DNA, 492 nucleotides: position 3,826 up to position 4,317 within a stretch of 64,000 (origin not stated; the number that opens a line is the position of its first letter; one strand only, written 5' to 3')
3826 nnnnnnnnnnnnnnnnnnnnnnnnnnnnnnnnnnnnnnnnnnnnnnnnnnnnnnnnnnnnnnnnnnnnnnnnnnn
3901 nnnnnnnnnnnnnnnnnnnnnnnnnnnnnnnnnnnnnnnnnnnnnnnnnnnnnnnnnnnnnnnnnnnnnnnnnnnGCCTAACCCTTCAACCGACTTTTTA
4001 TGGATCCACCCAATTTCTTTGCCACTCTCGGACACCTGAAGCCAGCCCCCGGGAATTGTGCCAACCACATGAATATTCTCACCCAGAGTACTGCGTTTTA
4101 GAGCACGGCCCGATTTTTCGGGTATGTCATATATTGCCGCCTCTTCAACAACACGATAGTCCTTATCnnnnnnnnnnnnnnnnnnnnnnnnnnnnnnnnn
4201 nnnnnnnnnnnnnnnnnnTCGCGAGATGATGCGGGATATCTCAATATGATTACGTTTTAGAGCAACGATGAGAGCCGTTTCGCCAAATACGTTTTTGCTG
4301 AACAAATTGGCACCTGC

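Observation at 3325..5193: Unusual architecture: lipoprotein with ankyrin-repeat array fused to a trypsin-like protease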

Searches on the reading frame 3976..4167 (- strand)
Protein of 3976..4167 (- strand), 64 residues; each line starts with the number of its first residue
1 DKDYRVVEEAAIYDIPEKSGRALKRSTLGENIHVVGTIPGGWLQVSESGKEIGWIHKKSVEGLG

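Call 44: search_protein_families(library=pfam, alignment_id=A3, max_evalue=0.1)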
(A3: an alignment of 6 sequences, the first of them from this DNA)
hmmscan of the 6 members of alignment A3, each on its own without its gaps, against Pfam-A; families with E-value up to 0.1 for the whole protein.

A. member 1, seq(64 aa): 4 families
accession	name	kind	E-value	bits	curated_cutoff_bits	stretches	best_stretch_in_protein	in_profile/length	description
PF08239.17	SH3_3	-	0.00013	22.5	27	1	16-60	9-53/54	Bacterial SH3 domain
PF13457.12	GW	-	0.00059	20.9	21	1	40-60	55-75/76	GW (Gly-Tryp) dipeptide domain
PF07653.23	SH3_2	-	0.00059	19.9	21.8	1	29-61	21-53/55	Variant SH3 domain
PF06347.19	SH3_4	-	0.0028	17.8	24.1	1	9-62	4-56/56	Bacterial SH3 domain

B. families by the number of members that match (of 6 scanned): 8 families
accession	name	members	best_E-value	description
PF08239.17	SH3_3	6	4.7e-07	Bacterial SH3 domain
PF06347.19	SH3_4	6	0.00011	Bacterial SH3 domain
PF07653.23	SH3_2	4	0.00059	Variant SH3 domain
PF13457.12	GW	3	0.00059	GW (Gly-Tryp) dipeptide domain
PF13636.12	Methyltranf_PUA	2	0.0011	RNA-binding PUA-like domain of methyltransferase RsmF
PF00018.34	SH3_1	2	0.028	SH3 domain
PF18348.7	SH3_16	1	0.014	Bacterial dipeptidyl-peptidase Sh3 domain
PF14604.12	SH3_9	1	0.076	Variant SH3 domain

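Call 45: search_solved_structures(query=A3, max_evalue=1, show_alignments=2)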
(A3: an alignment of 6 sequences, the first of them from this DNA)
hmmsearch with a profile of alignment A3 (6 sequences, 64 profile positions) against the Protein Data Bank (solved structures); distinct sequences matched with E-value up to 1: 5.
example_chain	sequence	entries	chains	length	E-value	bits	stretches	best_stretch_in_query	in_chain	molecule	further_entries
5jqc_A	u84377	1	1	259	0.0023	20.9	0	37-55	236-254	Lmo1076 protein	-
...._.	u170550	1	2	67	0.24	14.5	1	3-50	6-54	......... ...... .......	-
7yxw_A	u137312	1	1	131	0.24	14.5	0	25-55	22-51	Neutrophil cytosol factor 1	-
1m9s_A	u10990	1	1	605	0.33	14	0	29-57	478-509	Internalin B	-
2ega_A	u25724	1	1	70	0.42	13.7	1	27-56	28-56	SH3 and PX domain-containing protein 2A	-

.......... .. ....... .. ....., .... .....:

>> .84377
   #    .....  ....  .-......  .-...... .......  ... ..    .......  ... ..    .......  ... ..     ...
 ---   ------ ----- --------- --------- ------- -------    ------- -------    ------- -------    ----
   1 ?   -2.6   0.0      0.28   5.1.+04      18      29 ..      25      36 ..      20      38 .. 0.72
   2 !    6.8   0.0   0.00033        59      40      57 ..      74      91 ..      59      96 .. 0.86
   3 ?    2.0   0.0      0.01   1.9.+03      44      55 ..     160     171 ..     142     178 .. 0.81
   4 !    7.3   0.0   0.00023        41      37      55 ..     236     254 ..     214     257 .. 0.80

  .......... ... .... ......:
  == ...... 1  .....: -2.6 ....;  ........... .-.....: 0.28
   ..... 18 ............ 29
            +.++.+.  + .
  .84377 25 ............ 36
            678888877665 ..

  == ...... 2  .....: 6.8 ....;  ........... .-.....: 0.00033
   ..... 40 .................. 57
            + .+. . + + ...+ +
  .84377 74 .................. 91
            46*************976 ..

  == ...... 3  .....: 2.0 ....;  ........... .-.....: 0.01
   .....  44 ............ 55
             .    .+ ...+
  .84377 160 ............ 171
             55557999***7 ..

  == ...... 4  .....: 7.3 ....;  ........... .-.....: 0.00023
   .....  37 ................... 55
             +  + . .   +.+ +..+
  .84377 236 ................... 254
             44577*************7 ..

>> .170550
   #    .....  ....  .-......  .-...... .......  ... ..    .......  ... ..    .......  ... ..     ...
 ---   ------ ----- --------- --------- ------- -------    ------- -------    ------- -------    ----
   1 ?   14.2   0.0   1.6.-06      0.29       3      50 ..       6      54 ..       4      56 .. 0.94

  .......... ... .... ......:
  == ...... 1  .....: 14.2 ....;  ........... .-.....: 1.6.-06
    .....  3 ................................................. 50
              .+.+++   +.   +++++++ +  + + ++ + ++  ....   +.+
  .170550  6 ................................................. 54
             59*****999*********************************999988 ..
